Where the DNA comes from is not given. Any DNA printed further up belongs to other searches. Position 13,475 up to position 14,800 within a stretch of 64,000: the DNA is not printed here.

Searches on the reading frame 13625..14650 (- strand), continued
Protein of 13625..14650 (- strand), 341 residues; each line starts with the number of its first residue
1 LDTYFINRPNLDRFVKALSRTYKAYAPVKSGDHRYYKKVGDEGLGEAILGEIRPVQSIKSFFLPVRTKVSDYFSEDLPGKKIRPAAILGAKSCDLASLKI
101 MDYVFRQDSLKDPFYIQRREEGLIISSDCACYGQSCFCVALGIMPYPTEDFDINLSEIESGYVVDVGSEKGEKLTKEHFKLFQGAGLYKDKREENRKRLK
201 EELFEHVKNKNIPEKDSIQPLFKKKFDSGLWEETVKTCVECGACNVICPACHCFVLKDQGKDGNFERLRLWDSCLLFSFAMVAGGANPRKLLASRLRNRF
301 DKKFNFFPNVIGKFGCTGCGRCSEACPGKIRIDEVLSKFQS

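Call 38: find_homologous_proteins(query=L022:2356-2988:+, max_evalue=1e-20)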
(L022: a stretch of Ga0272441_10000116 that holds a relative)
Query L022:2356-2988:+ (210 aa): 5960 proteins with E <= 1e-20 among 7003 candidates; the best 120 are listed.
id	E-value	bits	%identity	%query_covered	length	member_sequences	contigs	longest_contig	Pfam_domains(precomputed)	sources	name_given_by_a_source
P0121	7.9e-124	428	100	100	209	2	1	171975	PF02629.26,PF06971.20,PF01408.29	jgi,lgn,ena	-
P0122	2.9e-101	355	81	99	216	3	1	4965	PF02629.26,PF06971.20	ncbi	ncbi:MAG: redox-sensing transcriptional repressor Rex [Candidatus Omnitrophota bacterium]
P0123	3.6e-100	351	78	99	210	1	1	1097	PF02629.26,PF06971.20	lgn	-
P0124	1.7e-96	339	78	99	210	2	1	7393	PF02629.26,PF06971.20,PF01408.29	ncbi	-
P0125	1.8e-92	326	74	99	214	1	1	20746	PF02629.26,PF06971.20,PF01408.29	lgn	-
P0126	6.8e-92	324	81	91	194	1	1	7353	PF02629.26,PF06971.20,PF01408.29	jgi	-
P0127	2.1e-88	313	78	91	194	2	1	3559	PF02629.26,PF06971.20,PF01408.29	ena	-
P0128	1.3e-81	291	66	99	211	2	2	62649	PF02629.26,PF06971.20,PF01408.29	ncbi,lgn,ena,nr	ncbi:MAG TPA: redox-sensing transcriptional repressor Rex [Candidatus Omnitrophica bacterium]|nr:red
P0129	4.4e-73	263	60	99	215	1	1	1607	PF02629.26,PF06971.20,PF01408.29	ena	-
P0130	1.9e-72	261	60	99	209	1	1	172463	PF02629.26,PF06971.20,PF01408.29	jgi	jgi:redox-sensing transcriptional repressor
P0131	6.0e-68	246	56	98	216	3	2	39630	PF02629.26,PF06971.20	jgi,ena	-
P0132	6.4e-67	243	57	98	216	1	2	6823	PF02629.26,PF06971.20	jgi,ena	-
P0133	2.9e-66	241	69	75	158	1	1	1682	PF02629.26,PF06971.20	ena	-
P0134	6.3e-66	239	54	98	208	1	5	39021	PF02629.26,PF06971.20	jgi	-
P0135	3.4e-65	237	56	98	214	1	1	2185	PF02629.26,PF06971.20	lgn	-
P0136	2.1e-64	235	52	98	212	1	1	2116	PF02629.26,PF06971.20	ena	-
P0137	8.2e-64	233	52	99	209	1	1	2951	PF02629.26,PF06971.20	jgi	-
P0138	2.2e-63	231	52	98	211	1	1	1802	PF02629.26,PF06971.20,PF01408.29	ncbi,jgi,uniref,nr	ncbi:redox-sensing transcriptional repressor Rex [Candidatus Aerophobetes bacterium]|uniref:Redox-se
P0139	2.3e-63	231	52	98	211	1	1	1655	PF02629.26,PF06971.20,PF01408.29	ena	-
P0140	2.5e-63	231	52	98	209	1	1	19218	PF02629.26,PF06971.20,PF01408.29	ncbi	ncbi:MAG: redox-sensing transcriptional repressor Rex [bacterium]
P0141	3.2e-63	231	54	98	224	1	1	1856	PF02629.26,PF06971.20,PF01408.29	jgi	-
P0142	4.3e-63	230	52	98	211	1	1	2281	PF02629.26,PF06971.20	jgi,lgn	jgi:redox-sensing transcriptional repressor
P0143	5.0e-63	230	52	98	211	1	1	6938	PF02629.26,PF06971.20,PF01408.29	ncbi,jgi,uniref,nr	ncbi:redox-sensing transcriptional repressor Rex [Candidatus Aerophobetes bacterium]|uniref:Redox-se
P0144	5.1e-63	230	52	98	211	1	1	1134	PF02629.26,PF06971.20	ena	-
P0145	6.2e-63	230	52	98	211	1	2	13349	PF02629.26,PF06971.20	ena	-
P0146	6.7e-63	230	52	98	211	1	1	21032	PF02629.26,PF06971.20,PF01408.29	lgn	-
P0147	7.0e-63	230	53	98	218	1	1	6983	PF02629.26,PF06971.20,PF01408.29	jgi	-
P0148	7.7e-63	229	52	98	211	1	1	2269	PF02629.26,PF06971.20,PF01408.29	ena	-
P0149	8.0e-63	229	52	98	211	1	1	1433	PF02629.26,PF06971.20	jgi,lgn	-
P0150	8.9e-63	229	52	97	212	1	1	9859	PF02629.26,PF06971.20,PF01408.29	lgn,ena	-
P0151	9.2e-63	229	51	98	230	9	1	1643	PF02629.26,PF06971.20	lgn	-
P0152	9.5e-63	229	56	91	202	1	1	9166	PF02629.26,PF06971.20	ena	-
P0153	9.7e-63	229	52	98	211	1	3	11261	PF02629.26,PF06971.20,PF01408.29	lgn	-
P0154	1.0e-62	229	52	98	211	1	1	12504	PF02629.26,PF06971.20,PF01408.29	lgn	-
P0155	1.2e-62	229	52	98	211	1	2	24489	PF02629.26,PF06971.20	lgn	-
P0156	1.2e-62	229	51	98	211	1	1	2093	PF02629.26,PF06971.20,PF01408.29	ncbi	-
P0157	1.3e-62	229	52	98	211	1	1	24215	PF02629.26,PF06971.20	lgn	-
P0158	1.5e-62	228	52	98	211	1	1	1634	PF02629.26,PF06971.20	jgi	jgi:redox-sensing transcriptional repressor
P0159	1.6e-62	228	52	98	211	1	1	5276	PF02629.26,PF06971.20,PF01408.29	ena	-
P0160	1.7e-62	228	51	98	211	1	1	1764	PF02629.26,PF06971.20,PF01408.29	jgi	-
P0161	1.8e-62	228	51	98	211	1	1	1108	PF02629.26,PF06971.20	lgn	-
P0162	2.5e-62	228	51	98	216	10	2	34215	PF02629.26,PF06971.20,PF01408.29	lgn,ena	-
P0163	2.7e-62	228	51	98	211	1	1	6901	PF02629.26,PF06971.20,PF01408.29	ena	-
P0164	2.7e-62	228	52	98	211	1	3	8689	PF02629.26,PF06971.20,PF01408.29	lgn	-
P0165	2.8e-62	228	52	98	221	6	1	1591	PF02629.26,PF06971.20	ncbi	-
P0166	3.3e-62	227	47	95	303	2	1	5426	PF02629.26,PF06971.20,PF01408.29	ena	-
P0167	3.4e-62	227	51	98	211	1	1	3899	PF02629.26,PF06971.20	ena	-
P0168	3.5e-62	227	54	95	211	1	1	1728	PF02629.26,PF06971.20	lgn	-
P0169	3.5e-62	227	52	98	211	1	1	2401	PF02629.26,PF06971.20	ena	-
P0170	3.8e-62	227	51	98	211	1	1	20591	PF02629.26,PF06971.20,PF01408.29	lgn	-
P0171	4.2e-62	227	51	98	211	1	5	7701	PF02629.26,PF06971.20,PF01408.29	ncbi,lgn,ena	-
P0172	4.4e-62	227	51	98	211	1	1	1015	PF02629.26,PF06971.20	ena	-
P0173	5.0e-62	227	50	98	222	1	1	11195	PF02629.26,PF06971.20,PF01408.29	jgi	jgi:redox-sensing transcriptional repressor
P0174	5.8e-62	227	51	98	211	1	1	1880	PF02629.26,PF06971.20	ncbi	-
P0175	6.5e-62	226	50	98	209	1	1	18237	PF02629.26,PF06971.20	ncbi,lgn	ncbi:MAG: redox-sensing transcriptional repressor Rex [bacterium]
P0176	8.7e-62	226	54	95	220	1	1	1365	PF02629.26,PF06971.20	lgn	-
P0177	8.9e-62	226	50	98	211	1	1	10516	PF02629.26,PF06971.20,PF01408.29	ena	-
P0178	9.5e-62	226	51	98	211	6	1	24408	PF02629.26,PF06971.20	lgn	-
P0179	1.5e-61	225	51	98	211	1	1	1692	PF02629.26,PF06971.20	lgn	-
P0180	1.5e-61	225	51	98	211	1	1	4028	PF02629.26,PF06971.20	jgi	-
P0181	2.0e-61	225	53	98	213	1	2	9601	PF02629.26,PF06971.20,PF01408.29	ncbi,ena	-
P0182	2.1e-61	225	51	98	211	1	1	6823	PF02629.26,PF06971.20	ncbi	-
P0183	2.3e-61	225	51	98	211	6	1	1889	PF02629.26,PF06971.20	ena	-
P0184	2.7e-61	224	51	98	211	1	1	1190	PF02629.26,PF06971.20,PF01408.29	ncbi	-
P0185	3.5e-61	224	51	98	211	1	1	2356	PF02629.26,PF06971.20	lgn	-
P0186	3.7e-61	224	51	98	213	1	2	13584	PF02629.26,PF06971.20,PF01408.29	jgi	-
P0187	3.8e-61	224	50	96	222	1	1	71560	PF02629.26,PF06971.20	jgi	jgi:redox-sensing transcriptional repressor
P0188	4.8e-61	224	53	98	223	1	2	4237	PF02629.26,PF06971.20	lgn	-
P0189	4.9e-61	224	56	96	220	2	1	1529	PF02629.26,PF06971.20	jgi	jgi:redox-sensing transcriptional repressor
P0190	5.3e-61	223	49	98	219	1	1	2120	PF02629.26,PF06971.20,PF01408.29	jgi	-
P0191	5.6e-61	223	50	98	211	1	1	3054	PF02629.26,PF06971.20,PF01408.29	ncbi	-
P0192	5.6e-61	223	51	98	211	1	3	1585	PF02629.26,PF06971.20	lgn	-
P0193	7.5e-61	223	55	96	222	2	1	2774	PF02629.26,PF06971.20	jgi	jgi:redox-sensing transcriptional repressor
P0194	1.0e-60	223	50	97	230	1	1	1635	PF02629.26,PF06971.20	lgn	-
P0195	1.0e-60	223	52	97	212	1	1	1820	PF02629.26,PF06971.20,PF01408.29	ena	-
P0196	1.1e-60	222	51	98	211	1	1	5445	PF02629.26,PF06971.20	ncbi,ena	-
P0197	1.1e-60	222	52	97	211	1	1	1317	PF02629.26,PF06971.20,PF01408.29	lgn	-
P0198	1.1e-60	222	50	98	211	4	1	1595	PF02629.26,PF06971.20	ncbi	-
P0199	1.2e-60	222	57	95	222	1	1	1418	PF02629.26,PF06971.20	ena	-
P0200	1.4e-60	222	52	98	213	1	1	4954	PF02629.26,PF06971.20,PF01408.29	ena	-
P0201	2.1e-60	221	54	99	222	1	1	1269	PF02629.26,PF06971.20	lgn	-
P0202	2.2e-60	221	52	96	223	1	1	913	PF02629.26,PF06971.20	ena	-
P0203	2.7e-60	221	53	95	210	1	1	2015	PF02629.26,PF06971.20,PF01408.29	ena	-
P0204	2.7e-60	221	52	96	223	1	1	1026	PF02629.26,PF06971.20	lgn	-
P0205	2.8e-60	221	55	96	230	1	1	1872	PF02629.26,PF06971.20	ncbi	-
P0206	2.8e-60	221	52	96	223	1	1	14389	PF02629.26,PF06971.20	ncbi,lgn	ncbi:MAG: redox-sensing transcriptional repressor Rex [Candidatus Methylomirabilales bacterium]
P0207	2.9e-60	221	53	96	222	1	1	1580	PF02629.26,PF06971.20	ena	-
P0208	3.1e-60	221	50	98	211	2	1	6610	PF02629.26,PF06971.20,PF01408.29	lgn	-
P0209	3.1e-60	221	51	92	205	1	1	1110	PF02629.26,PF06971.20,PF01408.29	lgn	-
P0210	3.3e-60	221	50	98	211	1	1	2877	PF02629.26,PF06971.20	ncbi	-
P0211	3.4e-60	221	53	96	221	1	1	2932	PF02629.26,PF06971.20,PF01408.29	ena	-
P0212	3.9e-60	221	53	99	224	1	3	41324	PF02629.26,PF06971.20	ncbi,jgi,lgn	-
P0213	3.9e-60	221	53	96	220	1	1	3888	PF02629.26,PF06971.20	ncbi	ncbi:MAG: redox-sensing transcriptional repressor Rex [Candidatus Methylomirabilales bacterium]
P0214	4.2e-60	221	53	95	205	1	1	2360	PF02629.26,PF06971.20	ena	-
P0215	4.4e-60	220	50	98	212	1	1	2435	PF02629.26,PF06971.20,PF01408.29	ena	-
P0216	4.7e-60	220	53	95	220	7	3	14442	PF02629.26,PF06971.20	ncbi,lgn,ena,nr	ncbi:redox-sensing transcriptional repressor Rex [Peptococcaceae bacterium]|nr:redox-sensing transcr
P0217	4.8e-60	220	54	98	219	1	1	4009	PF02629.26,PF06971.20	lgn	-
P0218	5.5e-60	220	53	96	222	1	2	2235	PF02629.26,PF06971.20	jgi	jgi:redox-sensing transcriptional repressor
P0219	6.3e-60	220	55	96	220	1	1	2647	PF02629.26,PF06971.20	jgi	jgi:redox-sensing transcriptional repressor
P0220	6.9e-60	220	53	96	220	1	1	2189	PF02629.26,PF06971.20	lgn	-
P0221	7.1e-60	220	53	96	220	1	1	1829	PF02629.26,PF06971.20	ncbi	ncbi:MAG: redox-sensing transcriptional repressor Rex [Candidatus Methylomirabilales bacterium]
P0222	7.9e-60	220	52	96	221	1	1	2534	PF02629.26,PF06971.20,PF01408.29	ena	-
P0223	7.9e-60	220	53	96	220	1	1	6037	PF02629.26,PF06971.20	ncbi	-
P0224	8.1e-60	220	54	96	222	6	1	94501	PF02629.26,PF06971.20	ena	-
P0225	8.5e-60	220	54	96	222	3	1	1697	PF02629.26,PF06971.20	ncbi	-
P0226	8.7e-60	219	53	96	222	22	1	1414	PF02629.26,PF06971.20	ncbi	-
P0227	9.2e-60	219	56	96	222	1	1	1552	PF02629.26,PF06971.20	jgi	jgi:redox-sensing transcriptional repressor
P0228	9.3e-60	219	52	97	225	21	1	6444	PF02629.26,PF06971.20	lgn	-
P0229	9.5e-60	219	55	96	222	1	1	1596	PF02629.26,PF06971.20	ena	-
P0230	9.7e-60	219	55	96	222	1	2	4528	PF02629.26,PF06971.20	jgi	jgi:redox-sensing transcriptional repressor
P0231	1.1e-59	219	53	96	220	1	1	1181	PF02629.26,PF06971.20,PF01408.29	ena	-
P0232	1.1e-59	219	56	95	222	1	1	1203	PF02629.26,PF06971.20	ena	-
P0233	1.1e-59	219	52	99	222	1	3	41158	PF02629.26,PF06971.20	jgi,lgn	jgi:redox-sensing transcriptional repressor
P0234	1.2e-59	219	54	96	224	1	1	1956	PF02629.26,PF06971.20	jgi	jgi:redox-sensing transcriptional repressor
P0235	1.2e-59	219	51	96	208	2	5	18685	PF02629.26,PF06971.20,PF01408.29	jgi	-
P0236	1.3e-59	219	48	100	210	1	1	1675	PF02629.26,PF06971.20,PF01408.29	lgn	-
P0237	1.3e-59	219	55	99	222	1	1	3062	PF02629.26,PF06971.20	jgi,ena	-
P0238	1.5e-59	219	55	96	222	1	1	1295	PF02629.26,PF06971.20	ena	-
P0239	1.7e-59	219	54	96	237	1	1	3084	PF02629.26,PF06971.20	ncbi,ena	-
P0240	1.8e-59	218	54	96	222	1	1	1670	PF02629.26,PF06971.20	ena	-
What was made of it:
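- Tried and rejected: At about 50% identity the window-clade Rex would be buried among thousands of Rex proteins from other phyla (call 38).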

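Call 39: list_cluster_members(proteins=[P0001, P0004, P0007])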
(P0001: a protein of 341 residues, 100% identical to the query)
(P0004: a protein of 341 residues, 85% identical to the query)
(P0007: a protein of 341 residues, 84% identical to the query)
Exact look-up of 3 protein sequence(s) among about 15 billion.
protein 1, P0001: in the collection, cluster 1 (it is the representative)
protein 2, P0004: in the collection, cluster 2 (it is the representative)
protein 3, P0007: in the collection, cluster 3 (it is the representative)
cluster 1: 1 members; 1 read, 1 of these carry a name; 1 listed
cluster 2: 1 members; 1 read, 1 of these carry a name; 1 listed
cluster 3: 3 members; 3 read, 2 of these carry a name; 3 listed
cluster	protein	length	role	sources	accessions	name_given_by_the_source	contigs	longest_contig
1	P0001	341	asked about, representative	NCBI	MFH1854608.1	MAG: 4Fe-4S dicluster domain-containing protein [Candidatus Omnitrophota bacterium]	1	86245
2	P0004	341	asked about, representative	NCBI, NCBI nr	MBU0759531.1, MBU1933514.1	MAG: 4Fe-4S dicluster domain-containing protein [Candidatus Omnitrophica bacterium] | 4Fe-4S dicluster domain-containing protein [Candidatus Omnitrophota bacterium]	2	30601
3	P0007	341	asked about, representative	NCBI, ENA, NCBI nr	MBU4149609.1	MAG: 4Fe-4S dicluster domain-containing protein [Candidatus Omnitrophica bacterium] | 4Fe-4S dicluster domain-containing protein [Candidatus Omnitrophota bacterium]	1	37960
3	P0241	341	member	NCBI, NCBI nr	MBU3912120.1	MAG: 4Fe-4S dicluster domain-containing protein [Candidatus Omnitrophica bacterium] | 4Fe-4S dicluster domain-containing protein [Candidatus Omnitrophota bacterium]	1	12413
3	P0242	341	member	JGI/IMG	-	-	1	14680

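Call 46: search_solved_structures(query=L022:2356-2988:+, max_evalue=1e-10, show_alignments=1)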
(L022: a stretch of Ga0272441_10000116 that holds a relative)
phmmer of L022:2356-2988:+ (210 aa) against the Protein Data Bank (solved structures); distinct sequences matched with E-value up to 1e-10: 8.
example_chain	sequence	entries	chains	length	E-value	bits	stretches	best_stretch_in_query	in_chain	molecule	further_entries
5zz5_A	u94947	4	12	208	1.3e-48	168.3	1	4-207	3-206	Redox-sensing transcriptional repressor Rex | Redox-sensing transcriptional repressor Rex 1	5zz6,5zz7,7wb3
3ikv_A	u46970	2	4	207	1.6e-48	168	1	4-208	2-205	Redox-sensing transcriptional repressor rex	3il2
3ikt_A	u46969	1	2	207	2.2e-48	167.6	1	4-208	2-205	Redox-sensing transcriptional repressor rex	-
1xcb_A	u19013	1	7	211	3e-48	167.1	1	4-208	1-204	Redox-sensing transcriptional repressor rex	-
2dt5_A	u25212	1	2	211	2.9e-47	163.9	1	4-208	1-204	AT-rich DNA-binding protein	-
3wg9_A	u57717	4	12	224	2e-44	154.6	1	8-204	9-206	Redox-sensing transcriptional repressor rex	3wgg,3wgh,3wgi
2vt2_A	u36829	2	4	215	5.7e-44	153.1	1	4-205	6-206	REDOX-SENSING TRANSCRIPTIONAL REPRESSOR REX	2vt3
3keo_A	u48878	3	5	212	1.9e-38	135.1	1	4-205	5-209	Redox-sensing transcriptional repressor rex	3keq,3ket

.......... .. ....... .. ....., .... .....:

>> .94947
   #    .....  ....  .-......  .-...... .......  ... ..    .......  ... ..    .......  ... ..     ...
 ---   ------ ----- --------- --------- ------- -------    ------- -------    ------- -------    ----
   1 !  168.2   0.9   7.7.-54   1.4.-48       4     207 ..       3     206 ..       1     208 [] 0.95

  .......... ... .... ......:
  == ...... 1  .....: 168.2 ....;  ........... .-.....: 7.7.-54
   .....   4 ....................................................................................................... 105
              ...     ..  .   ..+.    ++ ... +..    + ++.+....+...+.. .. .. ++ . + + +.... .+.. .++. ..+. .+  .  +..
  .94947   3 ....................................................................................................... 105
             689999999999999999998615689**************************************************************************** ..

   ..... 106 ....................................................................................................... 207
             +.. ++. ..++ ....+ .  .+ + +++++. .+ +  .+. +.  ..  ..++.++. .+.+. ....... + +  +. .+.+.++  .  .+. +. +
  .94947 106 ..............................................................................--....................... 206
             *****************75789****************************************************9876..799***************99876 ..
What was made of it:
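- Closest known: Thermotoga maritima Rex bound to the TM0201 operator, PDB 7WB3. Same: The Omnitrophota Rex aligns over its full length at E about 1e-48, and contact residues K49, R60 and G61 are conserved (call 46).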

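Call 60: find_encoding_contigs(protein=P0014, flank=10000, max_places=2)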
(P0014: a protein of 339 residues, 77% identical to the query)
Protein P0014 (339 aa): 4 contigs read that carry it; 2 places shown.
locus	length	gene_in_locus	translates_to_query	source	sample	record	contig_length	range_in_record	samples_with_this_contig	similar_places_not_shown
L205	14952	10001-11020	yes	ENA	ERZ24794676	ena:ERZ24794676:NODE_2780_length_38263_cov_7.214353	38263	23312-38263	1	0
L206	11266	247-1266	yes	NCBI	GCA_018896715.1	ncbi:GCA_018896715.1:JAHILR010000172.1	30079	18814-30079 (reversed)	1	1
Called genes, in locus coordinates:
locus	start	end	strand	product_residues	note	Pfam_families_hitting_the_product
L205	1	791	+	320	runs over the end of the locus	PF04055:Radical_SAM, PF06968:BATS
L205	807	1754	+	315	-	PF00208:ELFV_dehydrog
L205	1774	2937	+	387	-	PF00155:Aminotran_1_2, PF00266:Aminotran_5, PF01212:Beta_elim_lyase (weak)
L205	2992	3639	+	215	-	PF01656:CbiA, PF10609:ParA (faint), PF13500:AAA_26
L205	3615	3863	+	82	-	-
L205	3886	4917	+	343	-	-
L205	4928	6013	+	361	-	PF17788:HypF_C, PF22521:HypF_C_2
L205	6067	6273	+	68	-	PF01455:HupF_HypC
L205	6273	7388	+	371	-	PF01924:HypD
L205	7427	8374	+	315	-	PF00586:AIRS, PF02769:AIRS_C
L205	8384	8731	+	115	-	PF01155:HypA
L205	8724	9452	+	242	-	PF27030:AbpE_bact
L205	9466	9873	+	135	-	PF09383:NIL, PF13183:Fer4_8 (faint), PF00037:Fer4, PF12837:Fer4_6 (weak), PF13237:Fer4_10, PF14697:Fer4_21, PF12838:Fer4_7, PF13187:Fer4_9, +3 more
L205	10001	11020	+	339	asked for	PF13237:Fer4_10 (faint), PF13183:Fer4_8 (faint), PF13534:Fer4_17 (faint), PF12797:Fer4_2 (faint), PF17179:Fer4_22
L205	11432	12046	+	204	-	PF08030:NAD_binding_6 (faint), PF00175:NAD_binding_1, PF10418:DHODB_Fe-S_bind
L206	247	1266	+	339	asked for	PF13237:Fer4_10 (faint), PF13183:Fer4_8 (faint), PF13534:Fer4_17 (faint), PF12797:Fer4_2 (faint), PF17179:Fer4_22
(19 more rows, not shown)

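Call 61: find_encoding_contigs(protein=P0021, flank=10000, max_places=1)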
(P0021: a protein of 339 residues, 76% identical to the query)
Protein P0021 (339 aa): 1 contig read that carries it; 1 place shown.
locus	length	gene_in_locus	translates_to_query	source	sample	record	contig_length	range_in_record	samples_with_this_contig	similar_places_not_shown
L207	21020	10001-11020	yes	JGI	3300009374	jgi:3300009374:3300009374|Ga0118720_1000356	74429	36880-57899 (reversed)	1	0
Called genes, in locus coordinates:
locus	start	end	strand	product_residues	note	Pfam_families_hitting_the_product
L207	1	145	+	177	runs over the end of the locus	PF04350:PilO (weak)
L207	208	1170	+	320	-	PF04055:Radical_SAM, PF06968:BATS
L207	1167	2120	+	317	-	PF00208:ELFV_dehydrog (weak)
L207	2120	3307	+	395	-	PF00155:Aminotran_1_2, PF00266:Aminotran_5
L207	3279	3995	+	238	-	PF13500:AAA_26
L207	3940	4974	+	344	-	-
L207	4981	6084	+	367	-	PF17788:HypF_C, PF22521:HypF_C_2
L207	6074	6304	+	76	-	PF01455:HupF_HypC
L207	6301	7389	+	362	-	PF01924:HypD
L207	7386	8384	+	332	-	PF00586:AIRS, PF02769:AIRS_C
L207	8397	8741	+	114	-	PF01155:HypA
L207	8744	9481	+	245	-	PF27030:AbpE_bact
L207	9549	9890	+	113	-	PF09383:NIL, PF12838:Fer4_7 (weak), PF13187:Fer4_9, PF00037:Fer4, PF12797:Fer4_2 (weak), PF13237:Fer4_10, PF14697:Fer4_21, PF12838:Fer4_7, +5 more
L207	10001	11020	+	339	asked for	PF13187:Fer4_9 (faint), PF13183:Fer4_8 (faint), PF13534:Fer4_17 (faint), PF17179:Fer4_22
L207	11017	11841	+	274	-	PF00970:FAD_binding_6 (weak), PF00175:NAD_binding_1, PF10418:DHODB_Fe-S_bind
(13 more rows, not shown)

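Call 62: find_encoding_contigs(protein=P0004, flank=10000, max_places=2)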
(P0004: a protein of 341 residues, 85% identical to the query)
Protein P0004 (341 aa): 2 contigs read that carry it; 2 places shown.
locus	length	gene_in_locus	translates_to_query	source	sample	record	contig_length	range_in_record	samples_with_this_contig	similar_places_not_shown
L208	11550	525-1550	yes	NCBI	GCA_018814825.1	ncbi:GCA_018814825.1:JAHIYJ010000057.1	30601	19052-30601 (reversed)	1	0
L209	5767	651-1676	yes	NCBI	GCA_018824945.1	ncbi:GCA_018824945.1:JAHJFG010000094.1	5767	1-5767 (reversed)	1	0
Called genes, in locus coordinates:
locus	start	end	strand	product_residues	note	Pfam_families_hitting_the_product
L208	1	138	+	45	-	PF12838:Fer4_7, PF13187:Fer4_9 (weak), PF13484:Fer4_16 (faint), PF14697:Fer4_21 (weak), PF00037:Fer4 (weak)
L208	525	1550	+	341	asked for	PF13183:Fer4_8 (faint), PF13534:Fer4_17 (faint), PF12797:Fer4_2 (faint), PF17179:Fer4_22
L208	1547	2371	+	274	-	PF00970:FAD_binding_6 (weak), PF00175:NAD_binding_1, PF10418:DHODB_Fe-S_bind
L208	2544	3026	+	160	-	PF13247:Fer4_11, PF12838:Fer4_7 (weak), PF13187:Fer4_9 (weak), PF00037:Fer4 (weak)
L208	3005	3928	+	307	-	PF00146:NADHdh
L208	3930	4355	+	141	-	PF01058:Oxidored_q6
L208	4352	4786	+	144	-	PF00329:Complex1_30kDa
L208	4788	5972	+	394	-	PF00374:NiFeSe_Hases, PF00346:Complex1_49kDa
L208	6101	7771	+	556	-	PF00361:Proton_antipo_M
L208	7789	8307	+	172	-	PF13244:MbhD, PF20501:MbhE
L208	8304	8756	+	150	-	PF04039:MnhB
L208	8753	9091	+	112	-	PF00420:Oxidored_q2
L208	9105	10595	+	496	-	PF00662:Proton_antipo_N, PF10125:NADHdeh_related (weak), PF00361:Proton_antipo_M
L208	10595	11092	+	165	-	PF01899:MNHE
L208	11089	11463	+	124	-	PF04066:MrpF_PhaF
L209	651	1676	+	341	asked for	PF13183:Fer4_8 (faint), PF13534:Fer4_17 (faint), PF12797:Fer4_2 (faint), PF17179:Fer4_22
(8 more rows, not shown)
